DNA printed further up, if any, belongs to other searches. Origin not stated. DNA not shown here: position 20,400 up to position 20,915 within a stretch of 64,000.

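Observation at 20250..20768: c-di-AMP (ydaO-class) riboswitch controlling an uncharacterised zinc-ribbon mini-protein next to the flagellar regulon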

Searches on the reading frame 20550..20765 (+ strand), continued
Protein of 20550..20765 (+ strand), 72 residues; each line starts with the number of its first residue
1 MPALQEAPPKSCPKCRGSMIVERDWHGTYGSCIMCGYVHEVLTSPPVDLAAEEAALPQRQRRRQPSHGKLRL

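Call 41: predict_structure(alignment_id=A1)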
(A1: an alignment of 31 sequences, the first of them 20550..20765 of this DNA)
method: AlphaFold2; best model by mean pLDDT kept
length: 72 residues; sequences in the alignment: 31
mean_pLDDT: 73.9   pTM: 0.45
mean pLDDT of the five models: 73.9, 73.7, 72.8, 72.1, 67.5
residues with pLDDT >= 90: 13; 70-90: 24; 50-70: 32; < 50: 3
segments of 3 or more residues with pLDDT < 50: 1-3
pLDDT, mean of each block of 10 residues (from residue 1): 62 91 83 90 66 66 64 52
secondary structure, 60 per line:
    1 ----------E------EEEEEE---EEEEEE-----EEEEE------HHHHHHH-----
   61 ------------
elements in order: E18-23 E27-32 E38-42 H49-55
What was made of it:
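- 20550..20768 (+): Gene for the 72-aa zinc-ribbon mini-protein: C12-x2-C15-N16-C32-x2-C35, an acidic linker, and the invariant C-terminal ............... AlphaFold2 gives a three-stranded ribbon at residues 10-42 with pLDDT 83-91 and a low-confidence tail (call 41).
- On Zinc-ribbon fold (general): The AlphaFold2 model has strands at 18-23, 27-32 and 38-42, with pLDDT 83-91 over residues 10-42 (call 41).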

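Call 42: search_protein_representatives(alignment_id=A1)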
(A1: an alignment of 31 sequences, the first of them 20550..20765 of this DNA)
Query: 31 sequences, 70 profile positions. Proteins with E-value up to 0.001 (for the whole library): 1867; up to 1e-10: 105; up to 1e-30: 6. The best 150 are listed.
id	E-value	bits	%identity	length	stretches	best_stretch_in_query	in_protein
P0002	3.1e-35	135.8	-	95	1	2-70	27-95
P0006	1.4e-33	130.5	-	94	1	2-70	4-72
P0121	3.0e-32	126.2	-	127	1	2-67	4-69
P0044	7.2e-32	125.0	-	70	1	1-70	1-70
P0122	7.3e-32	125.0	-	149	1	2-70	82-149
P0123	2.9e-31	123.1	-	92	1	2-70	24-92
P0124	5.0e-27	109.5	-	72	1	6-70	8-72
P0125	7.9e-27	108.9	-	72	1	5-70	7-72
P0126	8.1e-26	105.7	-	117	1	4-70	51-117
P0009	2.5e-25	104.1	-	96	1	2-58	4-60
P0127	6.1e-25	102.8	-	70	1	3-70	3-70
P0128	9.0e-25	102.3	-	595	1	5-70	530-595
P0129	1.2e-24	101.9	-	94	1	5-70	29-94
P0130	1.2e-24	101.9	-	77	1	1-61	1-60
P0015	2.6e-24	100.9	-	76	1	2-54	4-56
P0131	3.8e-23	97.1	-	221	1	4-70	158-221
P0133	5.5e-23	96.6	-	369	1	6-70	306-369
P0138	2.7e-21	91.1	-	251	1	9-70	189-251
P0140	3.3e-20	87.7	-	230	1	4-70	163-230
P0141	4.7e-20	87.2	-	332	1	10-70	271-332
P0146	3.6e-19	84.3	-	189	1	3-70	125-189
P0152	1.9e-18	82.1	-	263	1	7-70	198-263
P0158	8.4e-18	80.0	-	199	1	6-70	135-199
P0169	4.8e-16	74.3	-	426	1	3-68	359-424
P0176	1.7e-14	69.4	-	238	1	4-70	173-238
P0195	4.6e-12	61.6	-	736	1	8-70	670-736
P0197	8.5e-12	60.7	-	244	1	6-70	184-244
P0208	3.5e-11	58.7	-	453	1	5-70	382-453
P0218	1.0e-10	57.3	-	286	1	7-70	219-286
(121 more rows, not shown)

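Call 43: search_protein_families(library=pfam, proteins=[P0128, P0195, P0208, P0169, P0133, P0141, P0218, P0152, P0138, P0197], max_evalue=0.001)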
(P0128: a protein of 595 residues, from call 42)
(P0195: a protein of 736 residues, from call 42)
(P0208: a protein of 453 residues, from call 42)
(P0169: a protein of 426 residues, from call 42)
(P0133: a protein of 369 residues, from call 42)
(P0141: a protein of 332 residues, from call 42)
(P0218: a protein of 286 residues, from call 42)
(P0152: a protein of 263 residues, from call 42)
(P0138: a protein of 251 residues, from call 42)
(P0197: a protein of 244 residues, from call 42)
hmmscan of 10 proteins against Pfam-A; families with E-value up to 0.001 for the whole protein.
P0128 (595 aa): 0 families

P0195 (736 aa): 0 families

P0208 (453 aa): 0 families

P0169 (426 aa): 0 families

P0133 (369 aa): 0 families

P0141 (332 aa): 0 families

P0218 (286 aa): 0 families

P0152 (263 aa): 0 families

P0138 (251 aa): 1 family
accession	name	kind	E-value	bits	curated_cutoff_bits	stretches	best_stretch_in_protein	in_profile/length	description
PF08271.17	Zn_Ribbon_TF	-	0.00036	20.4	29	1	189-221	2-33/43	TFIIB zinc-binding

P0197 (244 aa): 1 family
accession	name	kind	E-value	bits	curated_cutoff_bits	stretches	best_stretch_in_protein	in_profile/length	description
PF08271.17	Zn_Ribbon_TF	-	0.00012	22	29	1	187-218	2-32/43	TFIIB zinc-binding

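Call 46: search_protein_families(library=phrogs, proteins=[window:20550-20765:+, P0128, P0195, P0208, P0169, P0197, P0131, P0158, P0146], max_evalue=0.01)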
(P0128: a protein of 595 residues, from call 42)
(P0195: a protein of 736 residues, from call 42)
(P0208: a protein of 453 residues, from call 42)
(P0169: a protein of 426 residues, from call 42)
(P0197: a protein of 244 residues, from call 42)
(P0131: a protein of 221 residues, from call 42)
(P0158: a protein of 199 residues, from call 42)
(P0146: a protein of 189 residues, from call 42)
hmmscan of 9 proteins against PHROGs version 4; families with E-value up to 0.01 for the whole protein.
window:20550-20765:+ (72 aa): 0 families

P0128 (595 aa): 0 families

P0195 (736 aa): 0 families

P0208 (453 aa): 0 families

P0169 (426 aa): 0 families

P0197 (244 aa): 0 families

P0131 (221 aa): 0 families

P0158 (199 aa): 0 families

P0146 (189 aa): 1 family
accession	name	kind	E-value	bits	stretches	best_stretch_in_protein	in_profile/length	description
phrog_13972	-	DNA, RNA and nucleotide metabolism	0.0044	18.2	1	116-140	26-50/75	DNA ligase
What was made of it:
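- Tried and rejected: No PHROG hits for the short or long forms apart from one weak spurious match (call 46).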

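Call 47: find_encoding_contigs(protein=P0197, flank=5000, max_places=3)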
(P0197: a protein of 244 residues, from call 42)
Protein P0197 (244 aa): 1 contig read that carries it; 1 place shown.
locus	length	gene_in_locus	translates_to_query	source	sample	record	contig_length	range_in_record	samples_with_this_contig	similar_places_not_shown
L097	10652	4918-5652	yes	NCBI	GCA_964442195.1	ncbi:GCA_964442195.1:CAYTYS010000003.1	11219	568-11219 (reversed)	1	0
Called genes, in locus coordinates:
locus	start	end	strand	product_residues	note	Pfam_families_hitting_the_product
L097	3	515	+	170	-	?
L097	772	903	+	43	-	-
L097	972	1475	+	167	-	PF00583:Acetyltransf_1, PF13673:Acetyltransf_10, PF13508:Acetyltransf_7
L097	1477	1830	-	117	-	PF06262:Zincin_1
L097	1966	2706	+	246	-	PF00188:CAP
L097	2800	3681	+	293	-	PF03279:Lip_A_acyltrans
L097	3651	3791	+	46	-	-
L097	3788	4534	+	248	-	-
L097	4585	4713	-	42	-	-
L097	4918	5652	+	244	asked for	-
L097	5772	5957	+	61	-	-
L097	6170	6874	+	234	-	-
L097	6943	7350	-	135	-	PF08570:DUF1761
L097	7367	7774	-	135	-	-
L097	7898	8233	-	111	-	-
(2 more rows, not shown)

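Call 48: fold_search(model_id=the predicted structure, library=pdb)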
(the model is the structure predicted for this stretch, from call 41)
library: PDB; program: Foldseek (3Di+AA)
matches with E <= 10: 397; with E <= 0.001: 0
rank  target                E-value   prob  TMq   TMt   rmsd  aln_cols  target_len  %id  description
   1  7a6h_I                6.7e-02  0.98  0.36  0.26   3.3        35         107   37  Cryo-EM structure of human apo RNA Polymerase III (released 2021-02-03)
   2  7fji_I                7.7e-02  0.94  0.36  0.25   9.7        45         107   27  human Pol III elongation complex (released 2021-10-27)
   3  3qt1_I                8.8e-02  0.94  0.38  0.53   5.9        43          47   26  RNA polymerase II variant containing A Chimeric RPB9-C11 subunit (released 2011-03-23)
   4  9k2g_I                9.4e-02  0.98  0.37  0.47   3.9        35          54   31  Human RNA Polymerase III de novo transcribing complex 13 (TC13) (released 2025-04-16)
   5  5xog_M                9.4e-02  0.90  0.37  0.41  10.1        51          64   16  RNA Polymerase II elongation complex bound with Spt5 KOW5 and Elf1 (released 2017-08-16)
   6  6ir9_M                1.1e-01  0.89  0.37  0.41  10.1        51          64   14  RNA polymerase II elongation complex bound with Elf1 and Spt4/5, stalled at SHL(-1) of the nucleosome (released 2019-02-20)
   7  9fsr_J                1.3e-01  0.96  0.36  0.45   3.7        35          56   34  RNA Polymerase III Class III Open Mini Pre-initiation Complex 1 (OC1-mini) (released 2025-01-15)
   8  8xrm_Q                1.3e-01  0.94  0.40  0.46   9.9        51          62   24  RNA polymerase II elongation complex with DSIF, SPT6, and ELOF1 transcribing genomic DNA extracted from human nuclei (released 2025-05-07)
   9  6upy_I                1.4e-01  0.94  0.37  0.24   5.9        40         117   28  RNA polymerase II elongation complex with 5-guanidinohydantoin lesion in state 2E (released 2020-06-10)
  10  1wii_MODEL_1_A        1.4e-01  0.18  0.21  0.19   9.8        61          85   20  Solution structure of RSGI RUH-025, a DUF701 domain from mouse cDNA (released 2004-11-28)
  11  8b3d_M                1.6e-01  0.89  0.39  0.43  10.0        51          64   24  Structure of the Pol II-TCR-ELOF1 complex. (released 2023-09-27)
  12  8ity_I                2.0e-01  0.94  0.36  0.45   3.3        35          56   34  human RNA polymerase III pre-initiation complex closed DNA 1 (released 2023-06-07)
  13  5jb3_8                2.1e-01  0.96  0.39  0.23   1.9        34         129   24  Cryo-EM structure of a full archaeal ribosomal translation initiation complex in the P-REMOTE conformation (released 2016-11-30)
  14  9qf4_Be               2.1e-01  0.60  0.31  0.28   8.3        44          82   27  Structure of P. furiosus 70S ribosome grown at 95 degC (released 2025-11-05)
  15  8ram_M                2.4e-01  0.84  0.39  0.43   9.8        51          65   22  Structure of Sen1 bound RNA Polymerase II pre-termination complex (released 2024-10-30)
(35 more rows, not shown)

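Call 49: search_protein_families(library=ncbifam, proteins=[P0128, P0195, P0208, P0169, P0197, P0131, P0158, P0146, P0176, P0140], max_evalue=0.05)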
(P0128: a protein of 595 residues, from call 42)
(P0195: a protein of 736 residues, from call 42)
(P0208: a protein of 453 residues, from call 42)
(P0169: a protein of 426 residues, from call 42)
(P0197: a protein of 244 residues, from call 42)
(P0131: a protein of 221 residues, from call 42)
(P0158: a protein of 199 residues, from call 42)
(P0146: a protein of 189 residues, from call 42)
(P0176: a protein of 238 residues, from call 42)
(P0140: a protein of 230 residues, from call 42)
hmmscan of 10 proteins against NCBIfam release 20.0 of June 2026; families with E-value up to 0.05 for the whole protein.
P0128 (595 aa): 0 families

P0195 (736 aa): 0 families

P0208 (453 aa): 0 families

P0169 (426 aa): 2 families
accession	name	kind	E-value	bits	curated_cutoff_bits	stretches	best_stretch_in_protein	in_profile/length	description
TIGR02984.1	Sig-70_plancto1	subfamily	0.00064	19.4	183.75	0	155-200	138-184/189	RNA polymerase sigma-70 factor, Planctomycetaceae-specific subfamily 1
TIGR01384.1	TFS_arch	equivalog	0.0061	17.2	64.75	1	366-411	3-44/101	transcription factor S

P0197 (244 aa): 1 family
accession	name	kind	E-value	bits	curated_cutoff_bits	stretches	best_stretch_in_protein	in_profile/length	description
NF040849.1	tRNAmod_TiaS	equivalog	0.033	12.7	600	0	186-220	354-384/422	tRNA(Ile2) 2-agmatinylcytidine synthetase TiaS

P0131 (221 aa): 1 family
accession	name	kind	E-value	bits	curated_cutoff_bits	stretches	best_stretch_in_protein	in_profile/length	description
TIGR02937.1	sigma70-ECF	superfamily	0.0098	15.5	42.9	1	25-54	114-143/165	sigma-70 family RNA polymerase sigma factor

P0158 (199 aa): 0 families

P0146 (189 aa): 3 families
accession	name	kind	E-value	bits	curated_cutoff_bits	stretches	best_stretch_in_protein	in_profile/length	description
NF052237.1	biotin_BsaP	equivalog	0.0012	18.8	39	1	117-156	14-53/53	biotin synthase auxiliary protein BsaP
NF047723.1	TransFacS4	equivalog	0.0078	16.7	120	1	130-174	2-39/90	transcription factor S4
NF033497.1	rubre_like_arch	subfamily_domain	0.02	14.6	32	0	125-139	12-26/34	rubrerythrin-like domain-containing protein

P0176 (238 aa): 3 families
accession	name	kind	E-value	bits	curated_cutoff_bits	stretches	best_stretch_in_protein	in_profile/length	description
NF041197.2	CxxC_Se_CxxC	equivalog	0.014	15.5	40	1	179-208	1-30/53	dual CXXC motif small (seleno)protein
NF045720.1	rubredox_RCKP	subfamily_domain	0.019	14.5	45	0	195-207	2-14/34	RCKP-type rubredoxin-like domain-containing protein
NF040849.1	tRNAmod_TiaS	equivalog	0.026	13.1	600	1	173-204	350-377/422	tRNA(Ile2) 2-agmatinylcytidine synthetase TiaS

P0140 (230 aa): 0 families

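Call 50: search_solved_structures(query=A1, max_evalue=1, show_alignments=2)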
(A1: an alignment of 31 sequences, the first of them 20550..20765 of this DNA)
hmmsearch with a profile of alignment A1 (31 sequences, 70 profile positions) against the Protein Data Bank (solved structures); distinct sequences matched with E-value up to 1: 14.
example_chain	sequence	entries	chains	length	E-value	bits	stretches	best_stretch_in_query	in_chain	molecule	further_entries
7a6h_I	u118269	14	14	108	0.026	17.5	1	10-41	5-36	DNA-directed RNA polymerase III subunit RPC10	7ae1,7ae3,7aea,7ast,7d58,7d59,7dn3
9e6q_Ai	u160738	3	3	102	0.043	16.8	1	5-43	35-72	Large ribosomal subunit protein eL43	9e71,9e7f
7fji_I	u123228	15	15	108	0.064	16.2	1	10-41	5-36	DNA-directed RNA polymerase III subunit RPC10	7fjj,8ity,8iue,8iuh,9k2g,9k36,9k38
1pft_A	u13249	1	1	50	0.078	16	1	6-42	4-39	TFIIB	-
3wwl_A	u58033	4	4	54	0.15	15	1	9-50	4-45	Alpha-aminoadipate carrier protein LysW | OrfF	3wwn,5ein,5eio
7p7k_I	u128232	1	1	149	0.17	14.9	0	26-56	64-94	NADH-quinone oxidoreductase subunit I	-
7p61_I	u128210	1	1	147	0.22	14.5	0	26-56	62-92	NADH-quinone oxidoreductase subunit I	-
7p69_I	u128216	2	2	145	0.22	14.5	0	26-56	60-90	NADH-quinone oxidoreductase subunit I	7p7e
7p62_I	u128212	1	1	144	0.26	14.3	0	26-56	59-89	NADH-quinone oxidoreductase subunit I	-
7awt_I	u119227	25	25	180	0.29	14.1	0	26-56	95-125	NADH-quinone oxidoreductase subunit I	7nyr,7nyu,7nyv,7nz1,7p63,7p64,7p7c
6hiv_Bh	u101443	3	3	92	0.41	13.7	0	29-42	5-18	mL100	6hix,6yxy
7aoi_Bh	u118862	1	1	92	0.43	13.6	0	29-42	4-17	mL100,mL100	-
5fj8_I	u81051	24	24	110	0.83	12.7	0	10-42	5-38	DNA-DIRECTED RNA POLYMERASE III SUBUNIT RPC10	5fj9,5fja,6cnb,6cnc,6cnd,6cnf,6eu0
9fhl_Y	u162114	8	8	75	0.84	12.6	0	5-37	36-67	Small ribosomal subunit protein eS31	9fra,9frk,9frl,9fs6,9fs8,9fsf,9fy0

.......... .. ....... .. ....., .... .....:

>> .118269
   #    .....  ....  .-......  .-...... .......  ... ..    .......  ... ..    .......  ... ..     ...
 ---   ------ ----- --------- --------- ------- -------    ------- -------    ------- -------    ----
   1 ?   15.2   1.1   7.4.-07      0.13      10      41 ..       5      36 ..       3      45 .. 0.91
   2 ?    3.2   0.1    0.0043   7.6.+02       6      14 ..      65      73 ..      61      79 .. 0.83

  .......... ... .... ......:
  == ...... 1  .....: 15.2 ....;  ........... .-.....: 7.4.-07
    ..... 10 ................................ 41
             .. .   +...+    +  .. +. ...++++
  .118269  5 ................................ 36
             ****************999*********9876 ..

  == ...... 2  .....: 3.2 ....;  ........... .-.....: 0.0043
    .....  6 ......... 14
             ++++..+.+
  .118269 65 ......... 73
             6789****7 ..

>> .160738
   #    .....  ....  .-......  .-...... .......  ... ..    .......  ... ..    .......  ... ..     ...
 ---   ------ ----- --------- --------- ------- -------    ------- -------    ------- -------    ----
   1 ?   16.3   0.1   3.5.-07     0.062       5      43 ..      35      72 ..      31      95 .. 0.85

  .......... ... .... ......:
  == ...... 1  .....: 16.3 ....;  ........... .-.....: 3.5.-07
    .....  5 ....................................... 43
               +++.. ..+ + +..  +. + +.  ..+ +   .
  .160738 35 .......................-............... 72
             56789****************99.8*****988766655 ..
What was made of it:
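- The best, though non-significant, fold neighbours of the ribbon are RNA polymerase subunits RPC10/RPB9, Elf1 and TFIIB (calls 48, 50).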

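Call 53: list_cluster_members(proteins=[P0128, P0195, P0208, P0169, P0197, P0131, P0158, P0146, P0176, P0004])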
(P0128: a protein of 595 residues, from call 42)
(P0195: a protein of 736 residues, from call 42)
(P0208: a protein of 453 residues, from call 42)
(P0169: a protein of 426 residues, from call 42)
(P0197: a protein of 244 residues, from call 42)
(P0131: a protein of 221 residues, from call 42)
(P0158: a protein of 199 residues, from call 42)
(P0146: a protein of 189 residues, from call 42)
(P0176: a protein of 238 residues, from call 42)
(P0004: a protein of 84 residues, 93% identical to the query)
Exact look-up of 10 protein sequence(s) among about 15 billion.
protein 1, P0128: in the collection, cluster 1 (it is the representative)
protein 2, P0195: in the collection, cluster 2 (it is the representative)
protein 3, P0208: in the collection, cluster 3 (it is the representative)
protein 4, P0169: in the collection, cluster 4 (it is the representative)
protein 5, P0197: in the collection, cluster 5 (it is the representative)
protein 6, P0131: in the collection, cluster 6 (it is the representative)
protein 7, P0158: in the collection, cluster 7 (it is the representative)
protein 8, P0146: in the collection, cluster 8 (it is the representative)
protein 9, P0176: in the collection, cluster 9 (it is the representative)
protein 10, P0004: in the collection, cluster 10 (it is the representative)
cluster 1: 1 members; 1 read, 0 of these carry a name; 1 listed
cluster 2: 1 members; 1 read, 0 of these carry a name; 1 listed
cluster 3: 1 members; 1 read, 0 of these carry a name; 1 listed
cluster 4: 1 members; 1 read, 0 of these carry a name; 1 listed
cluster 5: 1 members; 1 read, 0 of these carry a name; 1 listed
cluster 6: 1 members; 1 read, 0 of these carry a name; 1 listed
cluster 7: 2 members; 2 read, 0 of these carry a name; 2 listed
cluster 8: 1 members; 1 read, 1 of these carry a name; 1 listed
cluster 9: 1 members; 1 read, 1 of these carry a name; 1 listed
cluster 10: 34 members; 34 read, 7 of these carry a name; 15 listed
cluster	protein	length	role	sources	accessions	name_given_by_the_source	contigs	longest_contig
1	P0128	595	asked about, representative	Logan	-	-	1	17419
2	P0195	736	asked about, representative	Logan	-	-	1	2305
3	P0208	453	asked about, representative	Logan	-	-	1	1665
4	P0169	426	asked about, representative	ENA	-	-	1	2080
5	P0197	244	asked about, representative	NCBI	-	-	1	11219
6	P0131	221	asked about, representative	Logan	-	-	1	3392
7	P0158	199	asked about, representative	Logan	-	-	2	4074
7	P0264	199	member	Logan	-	-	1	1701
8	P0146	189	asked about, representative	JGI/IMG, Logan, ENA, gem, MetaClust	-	\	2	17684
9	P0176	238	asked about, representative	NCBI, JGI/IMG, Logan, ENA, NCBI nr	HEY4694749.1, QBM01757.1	MAG TPA: hypothetical protein VIH52_02185 [Candidatus Nanoarchaeia archaeon] | hypothetical protein [uncultured archaeon]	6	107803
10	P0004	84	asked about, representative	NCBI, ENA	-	-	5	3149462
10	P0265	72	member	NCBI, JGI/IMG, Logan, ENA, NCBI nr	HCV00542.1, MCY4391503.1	MAG TPA: hypothetical protein DGL25_05010 [Dehalococcoidia bacterium] | hypothetical protein [Chloroflexota bacterium]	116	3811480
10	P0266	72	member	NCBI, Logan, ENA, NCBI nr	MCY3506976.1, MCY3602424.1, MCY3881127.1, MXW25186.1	MAG: hypothetical protein F4Z77_02625 [Dehalococcoidia bacterium] | hypothetical protein [Chloroflexota bacterium]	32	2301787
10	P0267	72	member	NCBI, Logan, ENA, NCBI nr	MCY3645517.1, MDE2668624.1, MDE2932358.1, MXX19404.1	MAG: hypothetical protein F4X03_12270 [Dehalococcoidia bacterium] | hypothetical protein [Chloroflexota bacterium]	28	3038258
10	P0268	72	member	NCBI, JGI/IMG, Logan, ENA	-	hypothetical protein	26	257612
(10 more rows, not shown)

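Call 72: predict_structure(alignment_id=A4)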
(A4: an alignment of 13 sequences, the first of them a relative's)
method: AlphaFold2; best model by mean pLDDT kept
length: 244 residues; sequences in the alignment: 13
mean_pLDDT: 63.1   pTM: 0.41
mean pLDDT of the five models: 63.1, 62.9, 59.6, 58.9, 55.5
residues with pLDDT >= 90: 21; 70-90: 76; 50-70: 64; < 50: 83
segments of 3 or more residues with pLDDT < 50: 103-136, 142-158, 160-183, 224-229
pLDDT, mean of each block of 10 residues (from residue 1): 64 84 71 82 79 81 67 59 71 70 46 41 39 46 47 44 44 43 71 90 88 83 50 58 56
secondary structure, 60 per line:
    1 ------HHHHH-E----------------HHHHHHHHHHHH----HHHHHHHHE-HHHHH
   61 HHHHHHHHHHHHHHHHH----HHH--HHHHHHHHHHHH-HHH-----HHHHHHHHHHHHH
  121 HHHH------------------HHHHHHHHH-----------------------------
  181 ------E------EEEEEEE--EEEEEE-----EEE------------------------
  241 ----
elements in order: H7-11 H30-41 H46-53 H56-77 H87-98 H108-124 H143-151 E194-200 E203-208 E214-216
